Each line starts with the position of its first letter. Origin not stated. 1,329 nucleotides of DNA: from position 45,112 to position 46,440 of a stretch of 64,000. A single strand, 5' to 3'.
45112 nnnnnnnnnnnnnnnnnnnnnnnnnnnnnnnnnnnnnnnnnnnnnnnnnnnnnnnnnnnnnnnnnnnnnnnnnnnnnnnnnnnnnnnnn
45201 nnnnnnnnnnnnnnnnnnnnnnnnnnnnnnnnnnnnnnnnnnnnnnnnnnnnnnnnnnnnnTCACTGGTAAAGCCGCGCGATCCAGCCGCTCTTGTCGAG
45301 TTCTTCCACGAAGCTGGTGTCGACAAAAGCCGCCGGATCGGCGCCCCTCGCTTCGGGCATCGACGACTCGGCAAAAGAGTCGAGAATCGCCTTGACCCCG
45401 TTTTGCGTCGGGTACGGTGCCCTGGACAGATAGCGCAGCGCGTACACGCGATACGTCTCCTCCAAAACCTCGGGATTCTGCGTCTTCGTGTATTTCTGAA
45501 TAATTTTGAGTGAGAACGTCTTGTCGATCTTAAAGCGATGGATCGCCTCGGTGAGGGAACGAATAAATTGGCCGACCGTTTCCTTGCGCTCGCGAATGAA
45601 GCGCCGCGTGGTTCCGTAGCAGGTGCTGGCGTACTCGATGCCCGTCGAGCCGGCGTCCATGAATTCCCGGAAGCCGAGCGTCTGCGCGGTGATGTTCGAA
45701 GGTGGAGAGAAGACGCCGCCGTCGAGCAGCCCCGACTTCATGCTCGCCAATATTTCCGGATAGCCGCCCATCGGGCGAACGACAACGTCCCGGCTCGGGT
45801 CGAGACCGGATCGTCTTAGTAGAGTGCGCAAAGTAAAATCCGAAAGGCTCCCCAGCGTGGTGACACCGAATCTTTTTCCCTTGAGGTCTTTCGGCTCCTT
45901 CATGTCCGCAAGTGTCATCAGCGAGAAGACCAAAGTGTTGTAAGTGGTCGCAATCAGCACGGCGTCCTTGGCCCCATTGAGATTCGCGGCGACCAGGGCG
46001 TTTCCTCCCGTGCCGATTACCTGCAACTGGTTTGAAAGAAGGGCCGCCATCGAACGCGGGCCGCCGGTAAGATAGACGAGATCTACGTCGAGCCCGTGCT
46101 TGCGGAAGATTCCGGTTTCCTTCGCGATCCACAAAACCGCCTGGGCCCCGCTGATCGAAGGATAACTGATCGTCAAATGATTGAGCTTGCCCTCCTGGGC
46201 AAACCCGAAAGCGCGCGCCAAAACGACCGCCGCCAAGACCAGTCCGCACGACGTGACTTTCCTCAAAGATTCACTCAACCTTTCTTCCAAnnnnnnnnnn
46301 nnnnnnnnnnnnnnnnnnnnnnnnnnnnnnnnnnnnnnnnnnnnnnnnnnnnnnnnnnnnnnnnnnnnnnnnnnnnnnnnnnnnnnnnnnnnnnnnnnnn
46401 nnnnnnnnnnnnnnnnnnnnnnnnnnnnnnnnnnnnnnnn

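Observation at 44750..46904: Split sulfopyruvate/phosphonopyruvate-decarboxylase genes in beta-alpha order with an SBP gene inserted between them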

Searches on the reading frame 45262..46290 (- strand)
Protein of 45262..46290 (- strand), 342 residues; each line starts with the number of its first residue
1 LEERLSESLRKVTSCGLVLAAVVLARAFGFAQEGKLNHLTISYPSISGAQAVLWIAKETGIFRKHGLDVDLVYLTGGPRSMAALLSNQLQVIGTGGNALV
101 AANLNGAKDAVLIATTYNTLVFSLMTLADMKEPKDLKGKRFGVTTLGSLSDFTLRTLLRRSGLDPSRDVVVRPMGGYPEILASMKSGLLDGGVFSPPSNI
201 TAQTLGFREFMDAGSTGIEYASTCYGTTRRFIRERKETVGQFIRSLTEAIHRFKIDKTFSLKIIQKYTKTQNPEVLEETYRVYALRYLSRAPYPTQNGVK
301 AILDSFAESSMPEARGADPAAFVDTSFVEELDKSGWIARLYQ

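Call 5: search_protein_families(library=pfam, proteins=[window:45262-46290:-], max_evalue=0.01)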
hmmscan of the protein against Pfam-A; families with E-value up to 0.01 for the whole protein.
window:45262-46290:- (342 aa): 4 families
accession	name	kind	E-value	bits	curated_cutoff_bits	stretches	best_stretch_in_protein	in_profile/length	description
PF09084.16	NMT1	-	1.2e-17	64.9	20.5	1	52-250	6-206/216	NMT1/THI5 like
PF13379.11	NMT1_2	-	7.9e-17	62.3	24.7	1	36-258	5-242/252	NMT1-like family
PF12974.12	Phosphonate-bd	-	3.5e-06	27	27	1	64-195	26-163/242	ABC transporter, phosphonate, periplasmic substrate-binding protein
PF16868.10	NMT1_3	-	0.0034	17.5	27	1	113-195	85-167/289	NMT1-like family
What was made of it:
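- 45262..46266 (-): Exported NMT1/SsuA-like (NitT/TauT family) solute-binding protein, 334 aa, TTG start. The maximal ORF runs to 46290. Pfam NMT1 and NMT1_2 above gathering score (call 5).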

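Call 6: search_protein_families(library=ncbifam, proteins=[window:45262-46290:-], max_evalue=0.01)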
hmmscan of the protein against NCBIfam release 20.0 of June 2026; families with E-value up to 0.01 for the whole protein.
window:45262-46290:- (342 aa): 5 families
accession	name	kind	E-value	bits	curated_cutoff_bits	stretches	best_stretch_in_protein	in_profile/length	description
TIGR01728.1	SsuA_fam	subfamily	8.8e-23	80.9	163.5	1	50-280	11-242/290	aliphatic sulfonate ABC transporter substrate-binding protein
NF040735.1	SBP_SaoX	equivalog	7.9e-07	28.5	300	1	54-251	19-216/330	ABC transporter substrate-binding subunit SaoX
NF008553.0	PRK11480.1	equivalog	3.8e-05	23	490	1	33-202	19-184/320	taurine ABC transporter substrate-binding protein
TIGR02122.1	TRAP_TAXI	subfamily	3.8e-05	22.7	84.35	1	111-195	113-197/320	TAXI family TRAP transporter solute-binding subunit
TIGR01729.1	taurine_ABC_bnd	equivalog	0.00012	21.6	304.25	1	61-255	21-215/300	taurine ABC transporter substrate-binding protein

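Call 8: find_related_loci(query=window:45262-46290:-, collection=genome_contigs, flank=6000)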
Query window:45262-46290:- (342 aa) in genome_contigs; peptide patterns used: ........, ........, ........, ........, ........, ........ (x = any residue, [..] = any of these).
113 stretches matched a pattern; 11 encode a relative of the query (tblastn E <= 1e-3); 11 distinct loci.
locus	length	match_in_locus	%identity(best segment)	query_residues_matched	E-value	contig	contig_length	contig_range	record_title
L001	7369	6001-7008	85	7-342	0e+0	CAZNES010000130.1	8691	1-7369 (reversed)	MAG TPA_asm: uncultured Syntrophobacteraceae bacterium isolate SRP119689_co1_315 genome assembly, contig: NODE_12848_len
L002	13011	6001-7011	78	4-342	8e-179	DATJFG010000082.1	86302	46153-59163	MAG TPA_asm: Verrucomicrobiia bacterium isolate SMAG_U15454 k141_7668448, whole genome shotgun sequence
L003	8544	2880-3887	77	1-342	2e-177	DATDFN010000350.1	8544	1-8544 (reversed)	MAG TPA_asm: Candidatus Binatia bacterium isolate SMAG_U227 k141_277993, whole genome shotgun sequence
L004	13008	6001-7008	77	1-342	5e-175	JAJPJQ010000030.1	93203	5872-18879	MAG: Proteobacteria bacterium isolate Centralia_MAG_52 k107_4662744, whole genome shotgun sequence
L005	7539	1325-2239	36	36-342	1e-67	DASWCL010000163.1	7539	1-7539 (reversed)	MAG TPA_asm: Candidatus Binatia bacterium isolate SMAG_U2708 k141_2879578, whole genome shotgun sequence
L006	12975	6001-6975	33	16-342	2e-67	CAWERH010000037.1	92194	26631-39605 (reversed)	MAG: uncultured delta proteobacterium isolate MFD09212.bin.2.27 genome assembly, contig: contig_29924, whole genome shot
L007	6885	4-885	39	47-342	1e-61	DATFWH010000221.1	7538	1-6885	MAG TPA_asm: Candidatus Binatia bacterium isolate SMAG_U9485 k141_15440879, whole genome shotgun sequence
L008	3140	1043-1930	34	43-341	1e-50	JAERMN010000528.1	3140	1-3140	MAG: Deltaproteobacteria bacterium isolate CoA_1_bin.89 scaffold_38605, whole genome shotgun sequence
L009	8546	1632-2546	37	36-342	1e-65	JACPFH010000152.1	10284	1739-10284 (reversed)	MAG: Deltaproteobacteria bacterium isolate NC_groundwater_356_Ag_B-0.1um_58_8 GD18-4_B1_scaffold_284118, whole genome sh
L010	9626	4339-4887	29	38-218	2e-17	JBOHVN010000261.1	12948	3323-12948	MAG: Candidatus Binatia bacterium isolate M3-S_metawrap_bin.190 k127_2917222, whole genome shotgun sequence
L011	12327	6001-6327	35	55-162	1e-11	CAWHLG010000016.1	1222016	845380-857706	MAG: uncultured Alphaproteobacteria bacterium isolate MFD02840.bin.1.307 genome assembly, contig: contig_6350, whole gen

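Call 16: search_solved_structures(query=window:45262-46290:-, max_evalue=0.01, show_alignments=1)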
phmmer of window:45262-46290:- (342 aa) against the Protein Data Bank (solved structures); distinct sequences matched with E-value up to 0.01: 11.
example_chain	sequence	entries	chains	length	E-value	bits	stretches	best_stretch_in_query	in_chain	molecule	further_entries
3qsl_A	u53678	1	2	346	3.4e-07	33.2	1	52-197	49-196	Putative exported protein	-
6ssy_A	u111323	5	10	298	1e-05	28.4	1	55-251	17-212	Taurine-binding periplasmic protein | Taurine ABC transporter substrate-binding protein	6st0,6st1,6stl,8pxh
9uai_E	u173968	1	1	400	2.3e-05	27.2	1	43-208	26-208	Nitrate transport ATP-binding subunits C and D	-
9uak_A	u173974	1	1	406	2.4e-05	27.2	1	43-208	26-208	C terminal regulatory domain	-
9u9z_C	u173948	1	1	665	6.7e-05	25.7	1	40-208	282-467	CmpC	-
9ua1_C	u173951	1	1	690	7.3e-05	25.6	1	41-207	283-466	CmpC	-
9ua0_C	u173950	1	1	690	7.3e-05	25.6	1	41-207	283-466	CmpC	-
8w9m_C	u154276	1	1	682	0.00063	22.5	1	51-207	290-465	Nitrate transport ATP-binding protein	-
8wm7_C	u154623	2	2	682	0.00063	22.5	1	51-207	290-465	Nitrate transport ATP-binding protein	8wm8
9b1u_A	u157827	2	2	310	0.0017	21.1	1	55-214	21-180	Putative ABC transporter periplasmic solute-binding protein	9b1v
9ooz_A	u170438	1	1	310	0.0022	20.7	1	55-214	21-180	ABC transporter substrate binding protein (Subunit A)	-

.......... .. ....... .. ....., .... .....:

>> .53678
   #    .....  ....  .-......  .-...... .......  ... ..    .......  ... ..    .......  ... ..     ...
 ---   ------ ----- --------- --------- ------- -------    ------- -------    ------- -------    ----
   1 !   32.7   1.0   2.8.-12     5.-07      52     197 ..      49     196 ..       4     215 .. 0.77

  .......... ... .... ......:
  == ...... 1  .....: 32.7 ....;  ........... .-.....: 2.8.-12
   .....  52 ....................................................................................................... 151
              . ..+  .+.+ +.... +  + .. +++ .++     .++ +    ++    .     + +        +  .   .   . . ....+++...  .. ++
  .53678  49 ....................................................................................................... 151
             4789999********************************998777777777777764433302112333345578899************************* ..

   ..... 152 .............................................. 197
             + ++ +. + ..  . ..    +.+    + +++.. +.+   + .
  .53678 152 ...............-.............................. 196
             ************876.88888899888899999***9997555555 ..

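Call 31: find_homologous_proteins(query=window:45262-46266:-)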
Query window:45262-46266:- (334 aa): 300 proteins with E <= 0.001 among 6077 candidates; the best 120 are listed.
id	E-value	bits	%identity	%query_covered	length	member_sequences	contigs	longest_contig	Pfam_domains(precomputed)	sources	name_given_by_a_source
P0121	4.3e-190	649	90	98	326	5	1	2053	PF13379.12,PF09084.17,PF12974.13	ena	-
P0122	6.1e-190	648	90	98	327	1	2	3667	PF13379.12,PF09084.17,PF12974.13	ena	-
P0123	2.2e-183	627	85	100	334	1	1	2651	PF13379.12,PF09084.17,PF12974.13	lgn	-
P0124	3.4e-183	626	85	100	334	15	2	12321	PF13379.12,PF09084.17,PF12974.13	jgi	jgi:NitT/TauT family transport system substrate-binding protein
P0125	1.6e-181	621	84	100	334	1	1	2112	PF13379.12,PF09084.17,PF12974.13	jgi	-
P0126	2.1e-180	617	84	100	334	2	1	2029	PF13379.12,PF09084.17,PF12974.13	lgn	-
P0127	1.4e-179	614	83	100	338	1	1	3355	PF13379.12,PF09084.17,PF12974.13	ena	-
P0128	1.1e-171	588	81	100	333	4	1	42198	PF13379.12,PF09084.17,PF12974.13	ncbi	-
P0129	6.8e-169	579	78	100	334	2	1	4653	PF13379.12,PF09084.17,PF12974.13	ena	-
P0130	2.1e-168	578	80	98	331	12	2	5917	PF13379.12,PF09084.17,PF16868.11,PF12974.13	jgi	jgi:NitT/TauT family transport system substrate-binding protein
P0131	1.3e-167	575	77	100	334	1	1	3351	PF13379.12,PF09084.17,PF12974.13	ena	-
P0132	2.7e-167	574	77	100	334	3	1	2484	PF13379.12,PF09084.17,PF12974.13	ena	-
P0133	4.8e-167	573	77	100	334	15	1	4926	PF13379.12,PF09084.17,PF12974.13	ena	-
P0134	4.9e-167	573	77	100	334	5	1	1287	PF13379.12,PF09084.17,PF12974.13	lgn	-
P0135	5.1e-167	573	77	99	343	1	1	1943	PF13379.12,PF09084.17,PF12974.13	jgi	-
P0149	5.0e-164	563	78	100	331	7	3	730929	PF13379.12,PF09084.17,PF12974.13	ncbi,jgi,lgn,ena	-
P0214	1.5e-136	473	68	93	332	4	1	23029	PF13379.12,PF09084.17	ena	-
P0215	1.8e-133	463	64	97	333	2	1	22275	PF13379.12,PF09084.17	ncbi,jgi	jgi:NitT/TauT family transport system substrate-binding protein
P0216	8.8e-133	461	66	93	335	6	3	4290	PF13379.12,PF09084.17,PF12974.13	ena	-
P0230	1.2e-89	319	46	99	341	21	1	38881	PF13379.12,PF09084.17,PF12974.13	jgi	jgi:ABC-type nitrate/sulfonate/bicarbonate transport system substrate-binding protein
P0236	6.5e-87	310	46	100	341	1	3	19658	PF13379.12,PF09084.17,PF12974.13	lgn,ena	-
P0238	3.3e-86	308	50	92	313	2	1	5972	PF13379.12,PF09084.17,PF12974.13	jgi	jgi:ABC-type nitrate/sulfonate/bicarbonate transport system substrate-binding protein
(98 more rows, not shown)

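Call 32: find_encoding_contigs(protein=P0214, flank=6000, max_places=2)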
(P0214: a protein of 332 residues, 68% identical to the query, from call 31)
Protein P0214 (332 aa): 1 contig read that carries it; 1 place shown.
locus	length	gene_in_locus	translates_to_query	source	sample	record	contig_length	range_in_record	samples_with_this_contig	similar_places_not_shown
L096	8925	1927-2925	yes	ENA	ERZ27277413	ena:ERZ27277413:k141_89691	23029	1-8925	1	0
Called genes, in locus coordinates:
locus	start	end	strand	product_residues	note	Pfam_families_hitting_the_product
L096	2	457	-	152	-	?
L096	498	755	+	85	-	-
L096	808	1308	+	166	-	PF02776:TPP_enzyme_N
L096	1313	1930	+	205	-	PF02775:TPP_enzyme_C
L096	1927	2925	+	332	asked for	PF13379:NMT1_2, PF09084:NMT1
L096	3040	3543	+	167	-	PF02776:TPP_enzyme_N, PF02779:Transket_pyr (weak)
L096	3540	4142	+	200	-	PF02775:TPP_enzyme_C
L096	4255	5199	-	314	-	PF03279:Lip_A_acyltrans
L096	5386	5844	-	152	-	-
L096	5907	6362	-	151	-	PF02082:Rrf2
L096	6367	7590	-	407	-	PF00266:Aminotran_5, PF01212:Beta_elim_lyase (weak)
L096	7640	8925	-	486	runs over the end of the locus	PF19295:SufBD_N, PF01458:SUFBD_core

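Call 33: find_encoding_contigs(protein=P0215, flank=6000, max_places=2)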
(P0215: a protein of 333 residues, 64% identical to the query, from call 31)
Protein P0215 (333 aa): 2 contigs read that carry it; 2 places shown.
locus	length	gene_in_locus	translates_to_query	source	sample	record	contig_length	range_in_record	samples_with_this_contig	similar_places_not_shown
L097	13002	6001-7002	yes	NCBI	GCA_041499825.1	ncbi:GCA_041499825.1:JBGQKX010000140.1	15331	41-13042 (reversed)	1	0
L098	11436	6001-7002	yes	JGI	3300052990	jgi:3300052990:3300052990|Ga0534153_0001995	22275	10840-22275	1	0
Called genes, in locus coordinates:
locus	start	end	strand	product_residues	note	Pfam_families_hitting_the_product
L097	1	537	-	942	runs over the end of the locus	?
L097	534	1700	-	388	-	PF25917:BSH_RND, PF25973:BSH_CzcB (weak), PF25876:HH_MFP_RND, PF25944:Beta-barrel_RND, PF25954:Beta-barrel_RND_2 (weak), PF25967:RND-MFP_C, PF25975:CzcB_C (weak), PF25989:YknX_C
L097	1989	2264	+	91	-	-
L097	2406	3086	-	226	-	PF00730:HhH-GPD, PF00633:HHH (weak)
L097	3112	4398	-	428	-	PF03952:Enolase_N, PF00113:Enolase_C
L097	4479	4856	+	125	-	PF04977:DivIC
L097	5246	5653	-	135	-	PF01597:GCV_H, PF25984:BSH_YknX (weak)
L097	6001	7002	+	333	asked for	PF13379:NMT1_2, PF09084:NMT1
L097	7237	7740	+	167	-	PF02776:TPP_enzyme_N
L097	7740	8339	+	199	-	PF02775:TPP_enzyme_C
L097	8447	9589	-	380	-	PF03279:Lip_A_acyltrans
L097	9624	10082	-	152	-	-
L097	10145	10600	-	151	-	PF02082:Rrf2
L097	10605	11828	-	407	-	PF00266:Aminotran_5, PF01212:Beta_elim_lyase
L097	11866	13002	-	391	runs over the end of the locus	?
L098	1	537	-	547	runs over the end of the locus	PF00873:ACR_tran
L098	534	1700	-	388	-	PF25917:BSH_RND, PF25973:BSH_CzcB (weak), PF25876:HH_MFP_RND, PF25944:Beta-barrel_RND, PF25954:Beta-barrel_RND_2 (weak), PF25967:RND-MFP_C, PF25975:CzcB_C (weak), PF25989:YknX_C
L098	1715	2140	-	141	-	-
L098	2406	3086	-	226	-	PF00730:HhH-GPD, PF00633:HHH (weak)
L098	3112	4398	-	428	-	PF03952:Enolase_N, PF00113:Enolase_C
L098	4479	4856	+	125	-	PF04977:DivIC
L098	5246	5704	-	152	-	PF01597:GCV_H, PF25984:BSH_YknX (weak)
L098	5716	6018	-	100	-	-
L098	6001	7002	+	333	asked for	PF13379:NMT1_2, PF09084:NMT1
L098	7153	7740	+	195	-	PF02776:TPP_enzyme_N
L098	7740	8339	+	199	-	PF02775:TPP_enzyme_C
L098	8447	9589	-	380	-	PF03279:Lip_A_acyltrans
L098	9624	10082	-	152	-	-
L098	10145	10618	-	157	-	PF02082:Rrf2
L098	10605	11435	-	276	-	?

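Call 34: find_encoding_contigs(protein=P0230, flank=6000, max_places=2)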
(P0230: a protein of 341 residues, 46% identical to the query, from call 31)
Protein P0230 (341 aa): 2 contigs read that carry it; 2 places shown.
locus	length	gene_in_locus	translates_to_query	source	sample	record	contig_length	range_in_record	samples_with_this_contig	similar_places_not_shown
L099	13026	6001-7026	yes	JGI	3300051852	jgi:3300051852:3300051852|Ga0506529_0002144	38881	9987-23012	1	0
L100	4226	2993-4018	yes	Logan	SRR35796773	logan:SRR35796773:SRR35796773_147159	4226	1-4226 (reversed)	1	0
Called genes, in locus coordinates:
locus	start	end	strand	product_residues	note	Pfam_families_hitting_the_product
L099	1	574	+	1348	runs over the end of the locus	-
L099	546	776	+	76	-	PF13560:HTH_31, PF01381:HTH_3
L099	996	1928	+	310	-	PF12974:Phosphonate-bd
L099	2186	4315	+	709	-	PF05378:Hydant_A_N, PF01968:Hydantoinase_A, PF19278:Hydant_A_C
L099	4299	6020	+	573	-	PF02538:Hydantoinase_B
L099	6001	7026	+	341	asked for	PF13379:NMT1_2, PF09084:NMT1, PF12974:Phosphonate-bd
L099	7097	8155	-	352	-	PF03401:TctC (faint)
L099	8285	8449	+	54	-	-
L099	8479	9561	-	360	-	PF03401:TctC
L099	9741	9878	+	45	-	-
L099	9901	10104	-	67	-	-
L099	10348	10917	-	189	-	PF04248:NTP_transf_9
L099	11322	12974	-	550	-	PF05359:DUF748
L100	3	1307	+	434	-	?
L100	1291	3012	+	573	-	PF02538:Hydantoinase_B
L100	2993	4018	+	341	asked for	PF13379:NMT1_2, PF09084:NMT1, PF12974:Phosphonate-bd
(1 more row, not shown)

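Call 35: find_encoding_contigs(protein=P0149, flank=10000, max_places=2)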
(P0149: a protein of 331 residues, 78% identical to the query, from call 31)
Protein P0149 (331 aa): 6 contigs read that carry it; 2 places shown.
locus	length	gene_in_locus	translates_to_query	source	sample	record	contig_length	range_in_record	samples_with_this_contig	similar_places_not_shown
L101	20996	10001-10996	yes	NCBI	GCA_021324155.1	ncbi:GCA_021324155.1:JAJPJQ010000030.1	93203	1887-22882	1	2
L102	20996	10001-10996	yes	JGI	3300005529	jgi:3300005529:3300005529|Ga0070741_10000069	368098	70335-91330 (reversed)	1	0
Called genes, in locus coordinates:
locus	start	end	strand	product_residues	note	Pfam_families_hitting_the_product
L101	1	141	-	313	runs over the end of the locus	PF04909:Amidohydro_2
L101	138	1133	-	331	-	PF13379:NMT1_2, PF09084:NMT1, PF12974:Phosphonate-bd (weak), PF16868:NMT1_3 (weak)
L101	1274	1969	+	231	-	PF01427:Peptidase_M15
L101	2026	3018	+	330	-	PF13379:NMT1_2, PF09084:NMT1, PF12974:Phosphonate-bd (weak)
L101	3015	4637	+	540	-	PF01494:FAD_binding_3, PF07992:Pyr_redox_2 (faint), PF21274:Rng_hyd_C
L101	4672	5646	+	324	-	PF13379:NMT1_2, PF09084:NMT1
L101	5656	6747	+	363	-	PF06500:FrsA-like, PF00561:Abhydrolase_1 (weak), PF12697:Abhydrolase_6 (weak), PF00326:Peptidase_S9 (faint)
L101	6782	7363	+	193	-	-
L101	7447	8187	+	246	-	PF04191:PEMT (weak)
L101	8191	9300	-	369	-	PF08240:ADH_N, PF00107:ADH_zinc_N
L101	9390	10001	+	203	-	PF02775:TPP_enzyme_C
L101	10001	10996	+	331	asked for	PF13379:NMT1_2, PF09084:NMT1, PF12974:Phosphonate-bd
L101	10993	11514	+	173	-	PF02776:TPP_enzyme_N (weak)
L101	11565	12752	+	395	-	PF07690:MFS_1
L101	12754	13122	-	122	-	-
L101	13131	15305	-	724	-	PF20656:MS_N, PF20658:MSG_insertion, PF01274:MS_TIM-barrel, PF20659:MS_C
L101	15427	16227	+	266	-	-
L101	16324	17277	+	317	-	PF13379:NMT1_2, PF09084:NMT1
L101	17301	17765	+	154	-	PF13414:TPR_11 (weak), PF13432:TPR_16, PF00515:TPR_1, PF07719:TPR_2, PF13181:TPR_8, PF13414:TPR_11, PF13432:TPR_16, PF14559:TPR_19, +7 more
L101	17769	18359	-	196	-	PF00775:Dioxygenase_C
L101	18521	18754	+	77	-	-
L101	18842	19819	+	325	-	PF08240:ADH_N, PF00107:ADH_zinc_N, PF13602:ADH_zinc_N_2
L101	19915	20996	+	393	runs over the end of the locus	PF00768:Peptidase_S11, PF13354:Beta-lactamase2, PF07943:PBP5_C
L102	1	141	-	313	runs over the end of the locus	PF04909:Amidohydro_2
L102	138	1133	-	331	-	PF13379:NMT1_2, PF09084:NMT1, PF12974:Phosphonate-bd (weak), PF16868:NMT1_3 (weak)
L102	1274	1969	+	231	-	PF01427:Peptidase_M15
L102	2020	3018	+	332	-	PF13379:NMT1_2, PF09084:NMT1, PF12974:Phosphonate-bd (weak)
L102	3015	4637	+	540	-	PF01494:FAD_binding_3, PF07992:Pyr_redox_2 (faint), PF21274:Rng_hyd_C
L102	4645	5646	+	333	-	PF09084:NMT1, PF13379:NMT1_2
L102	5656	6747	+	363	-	PF06500:FrsA-like, PF00561:Abhydrolase_1 (weak), PF12697:Abhydrolase_6 (weak), PF00326:Peptidase_S9 (faint)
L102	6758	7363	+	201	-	-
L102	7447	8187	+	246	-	PF04191:PEMT (weak)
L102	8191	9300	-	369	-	PF08240:ADH_N, PF00107:ADH_zinc_N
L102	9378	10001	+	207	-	PF02775:TPP_enzyme_C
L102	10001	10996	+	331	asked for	PF13379:NMT1_2, PF09084:NMT1, PF12974:Phosphonate-bd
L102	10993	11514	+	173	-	PF02776:TPP_enzyme_N (weak)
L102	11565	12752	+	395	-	PF07690:MFS_1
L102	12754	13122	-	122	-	-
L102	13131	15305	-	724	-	PF20656:MS_N, PF20658:MSG_insertion, PF01274:MS_TIM-barrel, PF20659:MS_C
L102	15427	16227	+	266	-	-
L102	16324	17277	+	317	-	PF13379:NMT1_2, PF09084:NMT1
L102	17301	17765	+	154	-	PF13414:TPR_11 (weak), PF13432:TPR_16, PF00515:TPR_1, PF07719:TPR_2, PF13181:TPR_8, PF13414:TPR_11, PF13432:TPR_16, PF14559:TPR_19, +7 more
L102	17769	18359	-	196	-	PF00775:Dioxygenase_C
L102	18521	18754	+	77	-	-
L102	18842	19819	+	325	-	PF08240:ADH_N, PF00107:ADH_zinc_N, PF13602:ADH_zinc_N_2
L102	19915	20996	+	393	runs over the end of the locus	PF00768:Peptidase_S11, PF13354:Beta-lactamase2, PF07943:PBP5_C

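Call 52: find_encoding_contigs(protein=P0238, flank=5000, max_places=2)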
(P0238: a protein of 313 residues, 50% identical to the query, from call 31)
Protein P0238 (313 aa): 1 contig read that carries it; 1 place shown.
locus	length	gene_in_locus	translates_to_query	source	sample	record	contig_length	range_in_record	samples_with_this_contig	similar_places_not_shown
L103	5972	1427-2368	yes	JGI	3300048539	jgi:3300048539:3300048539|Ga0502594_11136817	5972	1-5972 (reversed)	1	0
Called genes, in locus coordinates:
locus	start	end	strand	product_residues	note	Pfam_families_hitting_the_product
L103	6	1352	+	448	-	PF02538:Hydantoinase_B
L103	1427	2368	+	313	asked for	PF13379:NMT1_2, PF09084:NMT1, PF12974:Phosphonate-bd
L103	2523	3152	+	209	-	PF00857:Isochorismatase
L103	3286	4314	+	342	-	PF03401:TctC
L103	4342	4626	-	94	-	-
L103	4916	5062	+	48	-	PF08085:Entericidin (weak)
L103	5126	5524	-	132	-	-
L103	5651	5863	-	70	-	-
